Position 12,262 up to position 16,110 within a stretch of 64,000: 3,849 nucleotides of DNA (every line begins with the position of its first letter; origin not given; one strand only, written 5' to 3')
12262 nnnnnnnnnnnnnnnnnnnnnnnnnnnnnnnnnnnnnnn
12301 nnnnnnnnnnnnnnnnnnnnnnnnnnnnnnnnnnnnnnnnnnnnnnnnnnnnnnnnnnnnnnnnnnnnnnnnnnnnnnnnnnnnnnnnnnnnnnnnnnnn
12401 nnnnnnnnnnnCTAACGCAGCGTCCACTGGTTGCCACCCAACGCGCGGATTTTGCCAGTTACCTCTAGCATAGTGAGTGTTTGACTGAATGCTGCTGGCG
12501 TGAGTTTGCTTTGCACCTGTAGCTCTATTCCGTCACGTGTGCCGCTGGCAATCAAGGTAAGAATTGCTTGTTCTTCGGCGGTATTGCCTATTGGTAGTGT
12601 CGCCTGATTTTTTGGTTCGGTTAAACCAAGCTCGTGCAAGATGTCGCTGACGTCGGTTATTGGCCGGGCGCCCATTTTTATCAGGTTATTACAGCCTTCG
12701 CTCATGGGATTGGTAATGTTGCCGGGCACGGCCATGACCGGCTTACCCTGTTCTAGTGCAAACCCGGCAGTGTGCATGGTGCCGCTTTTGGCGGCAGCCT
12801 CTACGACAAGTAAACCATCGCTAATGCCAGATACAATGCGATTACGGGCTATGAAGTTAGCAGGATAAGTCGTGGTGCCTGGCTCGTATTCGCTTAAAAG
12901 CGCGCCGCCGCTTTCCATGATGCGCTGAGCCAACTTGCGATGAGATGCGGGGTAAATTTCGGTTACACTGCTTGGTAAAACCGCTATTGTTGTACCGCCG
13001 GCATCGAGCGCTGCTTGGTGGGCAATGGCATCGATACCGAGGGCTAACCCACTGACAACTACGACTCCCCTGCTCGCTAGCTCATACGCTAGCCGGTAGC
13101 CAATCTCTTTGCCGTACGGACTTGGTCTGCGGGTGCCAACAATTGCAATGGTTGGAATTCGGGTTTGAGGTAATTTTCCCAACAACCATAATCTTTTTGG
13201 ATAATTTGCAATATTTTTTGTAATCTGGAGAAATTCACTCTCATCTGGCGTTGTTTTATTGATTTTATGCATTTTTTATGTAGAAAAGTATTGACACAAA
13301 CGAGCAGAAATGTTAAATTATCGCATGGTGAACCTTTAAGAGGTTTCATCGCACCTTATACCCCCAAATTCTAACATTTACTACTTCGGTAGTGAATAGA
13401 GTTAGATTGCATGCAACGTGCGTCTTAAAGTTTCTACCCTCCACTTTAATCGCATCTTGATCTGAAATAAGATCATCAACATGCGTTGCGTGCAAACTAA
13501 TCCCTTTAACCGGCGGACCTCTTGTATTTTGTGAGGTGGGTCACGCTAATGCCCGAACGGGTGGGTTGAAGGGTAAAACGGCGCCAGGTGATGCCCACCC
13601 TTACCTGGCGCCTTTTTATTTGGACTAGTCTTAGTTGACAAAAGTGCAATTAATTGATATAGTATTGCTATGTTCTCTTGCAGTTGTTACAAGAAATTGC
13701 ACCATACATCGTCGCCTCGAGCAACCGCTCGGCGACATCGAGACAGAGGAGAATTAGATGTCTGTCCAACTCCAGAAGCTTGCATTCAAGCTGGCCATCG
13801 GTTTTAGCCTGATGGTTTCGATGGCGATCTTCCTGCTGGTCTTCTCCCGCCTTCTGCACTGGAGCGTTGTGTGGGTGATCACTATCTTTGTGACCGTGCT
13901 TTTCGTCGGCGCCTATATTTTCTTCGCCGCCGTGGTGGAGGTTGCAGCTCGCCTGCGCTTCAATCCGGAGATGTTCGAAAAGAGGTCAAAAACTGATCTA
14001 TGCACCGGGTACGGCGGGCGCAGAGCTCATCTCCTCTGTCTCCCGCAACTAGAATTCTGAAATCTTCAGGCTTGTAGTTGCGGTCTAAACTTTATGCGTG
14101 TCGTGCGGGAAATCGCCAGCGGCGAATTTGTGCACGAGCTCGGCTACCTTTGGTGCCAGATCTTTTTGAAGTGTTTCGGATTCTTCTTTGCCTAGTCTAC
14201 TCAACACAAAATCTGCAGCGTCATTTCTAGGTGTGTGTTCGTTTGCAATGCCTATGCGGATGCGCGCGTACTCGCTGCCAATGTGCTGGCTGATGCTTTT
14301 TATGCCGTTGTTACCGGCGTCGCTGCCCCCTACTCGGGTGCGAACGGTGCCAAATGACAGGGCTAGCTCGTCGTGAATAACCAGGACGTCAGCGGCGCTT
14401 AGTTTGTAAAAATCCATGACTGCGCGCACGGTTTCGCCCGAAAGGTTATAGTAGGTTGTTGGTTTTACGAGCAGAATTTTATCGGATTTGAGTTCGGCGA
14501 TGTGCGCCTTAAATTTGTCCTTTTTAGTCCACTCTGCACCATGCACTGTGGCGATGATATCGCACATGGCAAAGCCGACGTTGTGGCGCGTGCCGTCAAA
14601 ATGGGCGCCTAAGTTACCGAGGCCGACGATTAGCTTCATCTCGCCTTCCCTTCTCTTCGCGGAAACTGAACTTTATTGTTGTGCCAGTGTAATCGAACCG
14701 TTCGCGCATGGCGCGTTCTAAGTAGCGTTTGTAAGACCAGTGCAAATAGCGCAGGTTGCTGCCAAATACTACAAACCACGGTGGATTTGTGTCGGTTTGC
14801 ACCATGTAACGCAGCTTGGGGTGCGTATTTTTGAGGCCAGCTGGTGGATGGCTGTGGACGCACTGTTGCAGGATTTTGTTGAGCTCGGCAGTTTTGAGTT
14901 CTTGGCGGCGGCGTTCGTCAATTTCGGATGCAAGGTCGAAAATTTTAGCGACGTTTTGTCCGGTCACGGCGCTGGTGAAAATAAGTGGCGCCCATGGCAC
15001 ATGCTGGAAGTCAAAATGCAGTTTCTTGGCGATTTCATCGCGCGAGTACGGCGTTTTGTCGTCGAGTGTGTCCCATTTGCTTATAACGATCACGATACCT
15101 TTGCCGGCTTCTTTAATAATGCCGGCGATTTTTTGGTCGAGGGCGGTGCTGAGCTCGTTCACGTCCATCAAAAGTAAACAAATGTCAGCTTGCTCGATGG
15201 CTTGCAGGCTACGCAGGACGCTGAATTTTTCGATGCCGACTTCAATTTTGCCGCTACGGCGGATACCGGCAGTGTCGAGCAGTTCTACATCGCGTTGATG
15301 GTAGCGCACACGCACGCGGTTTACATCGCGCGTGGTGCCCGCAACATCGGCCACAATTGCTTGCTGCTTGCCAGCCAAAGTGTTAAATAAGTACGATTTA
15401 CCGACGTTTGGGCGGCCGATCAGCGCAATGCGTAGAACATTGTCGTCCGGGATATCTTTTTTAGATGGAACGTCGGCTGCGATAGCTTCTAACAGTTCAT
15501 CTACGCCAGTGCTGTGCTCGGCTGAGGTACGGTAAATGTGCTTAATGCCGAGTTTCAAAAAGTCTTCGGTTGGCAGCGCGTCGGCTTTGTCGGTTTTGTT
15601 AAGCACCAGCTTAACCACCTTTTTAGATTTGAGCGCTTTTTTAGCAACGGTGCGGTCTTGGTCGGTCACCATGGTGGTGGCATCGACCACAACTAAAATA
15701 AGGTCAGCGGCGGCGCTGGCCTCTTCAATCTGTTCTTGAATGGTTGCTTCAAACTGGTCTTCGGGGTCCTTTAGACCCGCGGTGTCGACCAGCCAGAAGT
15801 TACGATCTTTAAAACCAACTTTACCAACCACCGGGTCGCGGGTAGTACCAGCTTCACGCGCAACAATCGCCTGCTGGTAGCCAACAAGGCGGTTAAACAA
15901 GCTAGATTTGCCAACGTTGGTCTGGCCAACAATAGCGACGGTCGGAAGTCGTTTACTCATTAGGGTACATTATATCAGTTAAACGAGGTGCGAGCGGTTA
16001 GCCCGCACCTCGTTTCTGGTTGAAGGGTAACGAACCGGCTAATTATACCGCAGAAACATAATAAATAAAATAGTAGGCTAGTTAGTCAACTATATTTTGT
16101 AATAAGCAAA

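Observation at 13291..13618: Second orphan structured RNA (~290 nt) between dprA and a small membrane-protein gene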

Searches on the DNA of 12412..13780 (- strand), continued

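Call 53: search_with_rna_model(model_id=R1, sources=[L081, L082, L083, L084, L085, L086, L087, L088, L089, L090, L091, L092, L094, L095, L096, L097, L098, L099, L100, L101, L102, L103, L104, L105, L106, L107, L108, L109, L110, L111, L112, L113, L114, L115, L116, L117, L118, L119, L120, L121, L122, L123, L124, L125, L126, L127, L128, L129, L130, L131, L132, L133, L134, L135, L136, L137, L138, L139, L140, L141, L142, L143, L144, L145, L146, L147, L148, L150, L151, L152, L153, L154, L155, L156, L157, L158, L159, L160, L161, L162, L163, L164, L165, L166, L167, L168, L169, L171, L172, L173, L174, L175, L176, L177, L178, L179, L180, L181, L182, L183], max_evalue=0.000001, make_alignment=true)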
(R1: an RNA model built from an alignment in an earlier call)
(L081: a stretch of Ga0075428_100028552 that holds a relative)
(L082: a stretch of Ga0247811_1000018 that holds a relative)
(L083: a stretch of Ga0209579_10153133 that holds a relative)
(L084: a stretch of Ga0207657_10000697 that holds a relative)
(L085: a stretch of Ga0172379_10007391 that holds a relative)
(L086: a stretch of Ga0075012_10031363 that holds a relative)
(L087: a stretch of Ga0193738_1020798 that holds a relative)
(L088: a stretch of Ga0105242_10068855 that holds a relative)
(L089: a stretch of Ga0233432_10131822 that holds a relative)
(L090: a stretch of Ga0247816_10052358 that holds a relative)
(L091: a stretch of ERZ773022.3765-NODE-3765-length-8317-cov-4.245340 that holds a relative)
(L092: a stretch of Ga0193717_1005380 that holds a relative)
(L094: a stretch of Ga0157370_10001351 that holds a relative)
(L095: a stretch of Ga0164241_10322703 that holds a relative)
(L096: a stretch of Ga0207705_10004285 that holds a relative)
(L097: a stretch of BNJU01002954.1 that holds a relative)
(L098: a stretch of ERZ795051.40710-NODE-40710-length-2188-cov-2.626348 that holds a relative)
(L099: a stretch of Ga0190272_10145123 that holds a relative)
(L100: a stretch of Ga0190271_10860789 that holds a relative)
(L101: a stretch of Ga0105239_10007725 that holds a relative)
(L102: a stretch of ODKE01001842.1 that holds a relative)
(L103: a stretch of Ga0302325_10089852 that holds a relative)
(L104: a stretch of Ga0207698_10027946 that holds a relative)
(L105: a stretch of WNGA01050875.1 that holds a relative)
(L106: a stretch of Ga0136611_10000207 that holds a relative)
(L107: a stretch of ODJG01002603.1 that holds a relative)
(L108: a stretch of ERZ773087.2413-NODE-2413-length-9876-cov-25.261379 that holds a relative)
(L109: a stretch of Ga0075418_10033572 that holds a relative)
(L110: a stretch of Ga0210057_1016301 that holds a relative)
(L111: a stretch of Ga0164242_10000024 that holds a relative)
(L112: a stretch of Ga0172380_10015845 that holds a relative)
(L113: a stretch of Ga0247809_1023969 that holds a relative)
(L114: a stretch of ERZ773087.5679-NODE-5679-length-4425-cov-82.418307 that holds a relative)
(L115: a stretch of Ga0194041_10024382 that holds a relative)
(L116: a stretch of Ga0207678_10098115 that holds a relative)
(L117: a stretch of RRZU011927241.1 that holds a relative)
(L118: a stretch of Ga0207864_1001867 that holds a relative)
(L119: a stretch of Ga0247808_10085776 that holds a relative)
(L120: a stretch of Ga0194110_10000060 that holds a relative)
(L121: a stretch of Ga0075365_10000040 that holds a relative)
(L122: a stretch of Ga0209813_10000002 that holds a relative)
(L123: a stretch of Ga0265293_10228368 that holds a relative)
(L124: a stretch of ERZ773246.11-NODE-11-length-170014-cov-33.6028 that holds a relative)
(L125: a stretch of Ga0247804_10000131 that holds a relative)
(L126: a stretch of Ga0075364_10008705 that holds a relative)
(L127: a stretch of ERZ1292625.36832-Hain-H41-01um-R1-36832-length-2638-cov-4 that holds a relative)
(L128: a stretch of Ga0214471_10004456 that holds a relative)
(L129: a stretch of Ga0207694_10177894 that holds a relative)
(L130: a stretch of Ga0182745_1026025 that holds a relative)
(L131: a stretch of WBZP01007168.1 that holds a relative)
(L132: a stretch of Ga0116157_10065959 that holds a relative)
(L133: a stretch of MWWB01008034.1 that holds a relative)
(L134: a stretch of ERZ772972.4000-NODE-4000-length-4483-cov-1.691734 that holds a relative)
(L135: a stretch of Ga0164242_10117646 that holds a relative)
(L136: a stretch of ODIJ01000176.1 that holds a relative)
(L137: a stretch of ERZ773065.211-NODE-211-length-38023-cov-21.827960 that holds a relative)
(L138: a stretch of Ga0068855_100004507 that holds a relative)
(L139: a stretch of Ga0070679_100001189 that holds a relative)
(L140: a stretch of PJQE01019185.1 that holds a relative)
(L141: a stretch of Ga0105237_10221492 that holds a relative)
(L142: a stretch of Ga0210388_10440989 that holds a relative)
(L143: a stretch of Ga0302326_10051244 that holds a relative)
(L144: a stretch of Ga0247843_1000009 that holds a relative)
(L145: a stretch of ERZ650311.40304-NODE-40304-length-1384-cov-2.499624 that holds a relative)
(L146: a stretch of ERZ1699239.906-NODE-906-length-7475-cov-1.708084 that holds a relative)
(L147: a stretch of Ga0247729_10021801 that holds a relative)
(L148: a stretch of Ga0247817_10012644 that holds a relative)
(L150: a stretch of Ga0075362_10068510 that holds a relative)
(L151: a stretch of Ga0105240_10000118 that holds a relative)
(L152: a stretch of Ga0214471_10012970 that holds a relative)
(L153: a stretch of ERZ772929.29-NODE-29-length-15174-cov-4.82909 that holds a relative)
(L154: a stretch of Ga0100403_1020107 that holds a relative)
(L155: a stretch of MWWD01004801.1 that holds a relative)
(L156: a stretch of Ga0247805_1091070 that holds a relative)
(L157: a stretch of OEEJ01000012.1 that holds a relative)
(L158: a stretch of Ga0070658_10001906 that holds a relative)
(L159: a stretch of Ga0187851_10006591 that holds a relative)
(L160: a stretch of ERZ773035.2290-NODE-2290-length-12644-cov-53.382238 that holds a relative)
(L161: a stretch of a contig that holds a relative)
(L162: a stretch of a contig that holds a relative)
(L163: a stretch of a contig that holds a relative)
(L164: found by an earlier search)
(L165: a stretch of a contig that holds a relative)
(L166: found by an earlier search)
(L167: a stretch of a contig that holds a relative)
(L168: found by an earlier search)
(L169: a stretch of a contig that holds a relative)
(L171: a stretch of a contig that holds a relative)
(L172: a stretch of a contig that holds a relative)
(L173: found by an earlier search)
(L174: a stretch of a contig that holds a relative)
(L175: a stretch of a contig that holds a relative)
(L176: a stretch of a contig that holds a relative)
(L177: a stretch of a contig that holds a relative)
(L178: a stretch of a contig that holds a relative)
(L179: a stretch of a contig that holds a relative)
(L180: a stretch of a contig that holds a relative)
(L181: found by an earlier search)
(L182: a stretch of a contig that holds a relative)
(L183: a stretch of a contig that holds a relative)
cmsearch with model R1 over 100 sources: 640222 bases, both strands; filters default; matches with E-value up to 0.000001: 69.
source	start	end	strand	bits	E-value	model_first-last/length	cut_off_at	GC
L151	4830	4953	+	131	1.3e-29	1-123/123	no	0.53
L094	9781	9903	+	130.6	1.7e-29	1-123/123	no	0.54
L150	861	985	-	128.8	4.6e-29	1-123/123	no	0.55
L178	2746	2865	+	128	7e-29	1-123/123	no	0.54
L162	4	145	-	122.3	1.8e-27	1-123/123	no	0.56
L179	537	663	+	121.3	3.2e-27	1-123/123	no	0.53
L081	3583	3701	-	117.4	3.1e-26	1-123/123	no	0.52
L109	176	294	+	117.4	3.1e-26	1-123/123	no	0.52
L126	4524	4644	+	114.5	1.5e-25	1-123/123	no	0.52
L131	4500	4643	-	113.5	2.9e-25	1-123/123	no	0.53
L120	1556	1677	-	113.3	3.2e-25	1-123/123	no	0.55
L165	1200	1319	-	111.9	6.8e-25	1-123/123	no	0.53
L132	1221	1344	-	109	3.6e-24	1-123/123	no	0.5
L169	3035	3167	+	99.3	9e-22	1-123/123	no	0.6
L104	2690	2887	+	79.8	5.8e-17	1-123/123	no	0.49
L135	1700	1873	-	78.1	1.6e-16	1-123/123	no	0.52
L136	4478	4663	-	74.9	9.6e-16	1-123/123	no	0.5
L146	3590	3775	+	74.9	9.6e-16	1-123/123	no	0.5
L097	11934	12119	+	74.9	9.6e-16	1-123/123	no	0.47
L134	3507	3692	+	74.9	9.7e-16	1-123/123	no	0.49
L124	1107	1292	-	74.9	9.7e-16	1-123/123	no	0.46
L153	9083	9268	-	74.9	9.7e-16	1-123/123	no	0.47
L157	10463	10648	+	74.9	9.7e-16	1-123/123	no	0.47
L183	7003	7188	+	74.9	9.7e-16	1-123/123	no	0.47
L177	498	682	+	74.9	9.9e-16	1-123/123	no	0.49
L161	11824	12009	-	74.8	1e-15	1-123/123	no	0.49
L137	4223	4408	+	74.6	1.1e-15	1-123/123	no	0.47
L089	388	570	+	73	2.8e-15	1-123/123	no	0.47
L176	2311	2523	-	72.1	4.6e-15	1-123/123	no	0.55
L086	809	1019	+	71.7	5.9e-15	1-123/123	no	0.45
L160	96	281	+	71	8.6e-15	1-123/123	no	0.51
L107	4508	4695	-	70.6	1.1e-14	1-123/123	no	0.5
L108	3267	3454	+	70.6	1.1e-14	1-123/123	no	0.5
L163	2735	2922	+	70.6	1.1e-14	1-123/123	no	0.5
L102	6956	7148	-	70.4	1.3e-14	1-123/123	no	0.52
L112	1296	1518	-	69.6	2e-14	1-123/123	no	0.52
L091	2715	2903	+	69.1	2.6e-14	1-123/123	no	0.49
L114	3269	3461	+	68.9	2.9e-14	1-123/123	no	0.5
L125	11229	11452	+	66.8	9.8e-14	1-123/123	no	0.45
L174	679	851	+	66.8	9.9e-14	1-123/123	no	0.53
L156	236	444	+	66.5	1.1e-13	1-123/123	no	0.45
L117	1587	1768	+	64.8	3e-13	1-123/123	no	0.57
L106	8866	9043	+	63.2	7.4e-13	1-123/123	no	0.51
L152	6137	6311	-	60.9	2.7e-12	1-123/123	no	0.54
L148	3238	3365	+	60.2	4.1e-12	1-123/123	no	0.57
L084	11040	11223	-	57.9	1.5e-11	1-123/123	no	0.57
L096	4789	4972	-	57.9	1.5e-11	1-123/123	no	0.57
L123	594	803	-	57.3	2.1e-11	1-123/123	no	0.55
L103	822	1019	+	54.1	1.3e-10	1-123/123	no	0.55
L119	925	1051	-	54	1.4e-10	1-123/123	no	0.5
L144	5961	6145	+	53.9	1.5e-10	1-123/123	no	0.51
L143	4249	4446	-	52.9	2.7e-10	1-123/123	no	0.57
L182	441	639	-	52.8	2.8e-10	1-123/123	no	0.55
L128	1962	2130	-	52.4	3.5e-10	1-123/123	no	0.54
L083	714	899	-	52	4.3e-10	1-123/123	no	0.52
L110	825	992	-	51.6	5.5e-10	1-123/123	no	0.54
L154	2014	2181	+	51.6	5.5e-10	1-123/123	no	0.54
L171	10064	10261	+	50.9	8.2e-10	1-123/123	no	0.54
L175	7221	7385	+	50.1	1.3e-09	1-123/123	no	0.56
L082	2993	3124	+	49.8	1.6e-09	1-123/123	no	0.5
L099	851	1040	+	48.9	2.5e-09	1-123/123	no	0.54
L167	3745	3877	-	48.6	3.1e-09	1-123/123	no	0.53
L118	1276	1448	-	46.5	1e-08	1-123/123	no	0.54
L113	1200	1334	+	46.4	1e-08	1-123/123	no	0.5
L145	1124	1320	+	46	1.3e-08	1-123/123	no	0.52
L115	1386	1563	-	45.5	1.7e-08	1-123/123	no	0.48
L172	174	351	-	45.5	1.7e-08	1-123/123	no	0.48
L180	4171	4273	+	45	2.3e-08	1-123/123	no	0.42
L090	1282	1351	-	42.3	1.1e-07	1-123/123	no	0.49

Alignment A8: 69 matches aligned to the model, 325 columns, each read 5' to 3' on its own strand. Consensus structure (alignment columns), stored with it:
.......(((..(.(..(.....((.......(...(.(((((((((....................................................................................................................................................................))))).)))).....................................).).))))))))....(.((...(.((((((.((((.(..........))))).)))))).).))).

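Call 67: search_rna_families(sources=[L083, L095, L100, L140, L142, L187, L156, L119, L123, L089, L015, L025, L016], threshold=evalue, max_evalue=5)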
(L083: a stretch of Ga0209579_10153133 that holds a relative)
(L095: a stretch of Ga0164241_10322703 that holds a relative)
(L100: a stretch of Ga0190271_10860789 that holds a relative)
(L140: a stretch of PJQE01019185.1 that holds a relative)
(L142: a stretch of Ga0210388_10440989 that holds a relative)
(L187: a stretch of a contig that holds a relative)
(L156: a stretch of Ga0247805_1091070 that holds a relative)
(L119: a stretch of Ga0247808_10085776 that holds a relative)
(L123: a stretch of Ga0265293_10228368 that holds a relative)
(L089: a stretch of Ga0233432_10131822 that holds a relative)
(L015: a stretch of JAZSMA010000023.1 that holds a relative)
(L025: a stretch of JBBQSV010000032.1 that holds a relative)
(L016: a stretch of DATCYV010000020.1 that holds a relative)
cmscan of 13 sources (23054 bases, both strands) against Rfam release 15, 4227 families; matches with E-value up to 5: 18.
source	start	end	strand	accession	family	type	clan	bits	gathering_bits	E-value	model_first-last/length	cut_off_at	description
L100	685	787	-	RF03722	MIR4378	Gene; miRNA;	-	36.1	90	0.002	1-91/91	no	MIR4378 microRNA precursor family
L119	875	1005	-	RF00515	PyrR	Cis-reg;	-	34.1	54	0.24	1-115/115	no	PyrR binding site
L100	685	787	+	RF03722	MIR4378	Gene; miRNA;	-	31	90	0.038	1-91/91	no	MIR4378 microRNA precursor family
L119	877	989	-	RF02618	SSRC34_2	Gene; sRNA;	-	29.7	48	0.3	1-125/125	no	Streptococcus sRNA 34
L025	1186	1276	-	RF03722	MIR4378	Gene; miRNA;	-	28.1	90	0.2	1-91/91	no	MIR4378 microRNA precursor family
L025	1186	1276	+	RF03722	MIR4378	Gene; miRNA;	-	27.1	90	0.37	1-91/91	no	MIR4378 microRNA precursor family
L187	373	477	-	RF00506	Thr_leader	Cis-reg; leader;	-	26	55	0.44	1-118/118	no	Threonine operon leader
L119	873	962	-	RF01772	rnk_pseudo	Cis-reg; leader;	-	25.9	55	1.3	1-108/108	no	Pseudomonas rnk leader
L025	1317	1411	-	RF04150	MIR2655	Gene; miRNA;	-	25.9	122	2.9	23-255/267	no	MIR2655 microRNA precursor family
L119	877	967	-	RF00506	Thr_leader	Cis-reg; leader;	-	25.5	55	0.57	1-118/118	no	Threonine operon leader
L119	825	916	+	RF02450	ncr1175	Gene; sRNA;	-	23.7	60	2.2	1-110/110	no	Bacillus sRNA ncr1175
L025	1181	1277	+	RF00950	mir-927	Gene; miRNA;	-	23.4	60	4.2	1-86/86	no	mir-927 microRNA precursor family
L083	1041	1109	-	RF00240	RNA-OUT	Gene; antisense;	-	23.2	41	2.4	1-70/70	no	RNA-OUT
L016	806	872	-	RF04165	mir-2483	Gene; miRNA;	-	22.4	75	3.6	1-80/80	no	mir-2483 microRNA precursor family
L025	1104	1171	-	RF03658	mir-2300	Gene; miRNA;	-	22.2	90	2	6-69/74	no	mir-2300 microRNA precursor family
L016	3266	3370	-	RF00599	SNORA77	Gene; snRNA; snoRNA; HACA-box;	-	21.9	42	1.3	1-125/125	no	Small nucleolar RNA SNORA77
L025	1104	1171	+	RF03658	mir-2300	Gene; miRNA;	-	21.3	90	3.7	6-69/74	no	mir-2300 microRNA precursor family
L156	1097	1124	+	RF02042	HOTTIP_3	Gene; lncRNA;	-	13.8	50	1.6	1-28/353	3'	HOXA transcript at the distal tip, conserved region 3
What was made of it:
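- The same holds for 13 homologous loci at E<=5 (call 67).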

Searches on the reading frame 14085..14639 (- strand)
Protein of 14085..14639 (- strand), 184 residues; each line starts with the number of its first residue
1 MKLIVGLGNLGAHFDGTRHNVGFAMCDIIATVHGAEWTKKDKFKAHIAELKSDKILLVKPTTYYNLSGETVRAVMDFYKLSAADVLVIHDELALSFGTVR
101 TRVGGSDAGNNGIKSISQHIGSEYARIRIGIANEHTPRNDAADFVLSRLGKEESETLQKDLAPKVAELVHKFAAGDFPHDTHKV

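Call 10: search_protein_families(library=pfam, proteins=[window:14085-14639:-])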
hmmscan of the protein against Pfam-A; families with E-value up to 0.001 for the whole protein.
window:14085-14639:- (184 aa): 1 family
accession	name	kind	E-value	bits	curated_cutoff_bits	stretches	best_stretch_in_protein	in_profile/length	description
PF01195.25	Pept_tRNA_hydro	-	3.4e-55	187.2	27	1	3-177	1-175/183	Peptidyl-tRNA hydrolase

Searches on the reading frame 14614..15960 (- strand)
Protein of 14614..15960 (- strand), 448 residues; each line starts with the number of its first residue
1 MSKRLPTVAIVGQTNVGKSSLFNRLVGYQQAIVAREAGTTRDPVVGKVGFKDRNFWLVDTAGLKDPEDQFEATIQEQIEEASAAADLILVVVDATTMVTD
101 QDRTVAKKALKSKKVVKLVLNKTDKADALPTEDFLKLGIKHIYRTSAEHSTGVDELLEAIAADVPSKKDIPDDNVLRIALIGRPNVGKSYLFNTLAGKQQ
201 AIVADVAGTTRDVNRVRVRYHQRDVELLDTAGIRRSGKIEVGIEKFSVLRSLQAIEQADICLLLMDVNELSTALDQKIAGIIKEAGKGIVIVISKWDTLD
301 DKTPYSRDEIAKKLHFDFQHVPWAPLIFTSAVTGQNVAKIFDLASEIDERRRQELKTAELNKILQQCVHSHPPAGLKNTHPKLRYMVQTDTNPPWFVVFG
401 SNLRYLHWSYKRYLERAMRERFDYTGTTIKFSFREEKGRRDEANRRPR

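Call 10: search_protein_families(library=pfam, proteins=[window:14614-15960:-])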
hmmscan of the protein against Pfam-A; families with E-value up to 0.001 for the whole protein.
window:14614-15960:- (448 aa): 16 families
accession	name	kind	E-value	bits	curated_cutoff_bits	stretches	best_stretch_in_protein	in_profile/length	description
PF01926.29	MMR_HSR1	-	3.8e-56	188.5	21.9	2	177-295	1-113/113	50S ribosome-binding GTPase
PF02421.24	FeoB_N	-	7.4e-28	97.5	27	2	177-314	2-134/156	Ferrous iron transport protein B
PF14714.11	KH_dom-like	-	3.3e-24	85.4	27.3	1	355-434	2-81/81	KH-domain-like of EngA bacterial GTPase enzymes, C-terminal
PF00009.33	GTP_EFTU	-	4.2e-21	75.8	26.5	2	4-165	2-187/188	Elongation factor Tu GTP binding domain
PF00350.29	Dynamin_N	-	4.6e-16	59.7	27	1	50-122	98-166/168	Dynamin family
PF04548.22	AIG1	-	3.8e-13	49.7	27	2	7-109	2-107/212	AIG1 family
PF00071.28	Ras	-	2.4e-11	43.9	21.6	1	178-343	2-155/162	Ras family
PF03193.22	RsgA_GTPase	-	2.3e-10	41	30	0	85-235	23-170/174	RsgA GTPase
PF08477.19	Roc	-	2.7e-08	34.5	27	0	8-124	2-119/119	Ras of Complex, Roc, domain of DAPkinase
PF09439.16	SRPRB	-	2.4e-06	27.5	25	1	5-96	3-84/178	Signal recognition particle receptor beta subunit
PF10662.15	PduV-EutP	-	2.6e-06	27.7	21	0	75-160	54-141/143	Ethanolamine utilisation - propanediol utilisation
PF02492.25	cobW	-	7.8e-06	26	20.7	0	57-129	88-159/180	CobW/HypB/UreG, nucleotide-binding domain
PF00005.33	ABC_tran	-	2.6e-05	25.3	25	0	177-225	13-68/137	ABC transporter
PF02263.25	GBP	-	0.00017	21.3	21.1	0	170-202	16-48/264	Guanylate-binding protein, N-terminal domain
PF13479.12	AAA_24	-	0.00025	21.4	27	0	7-100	4-78/195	AAA domain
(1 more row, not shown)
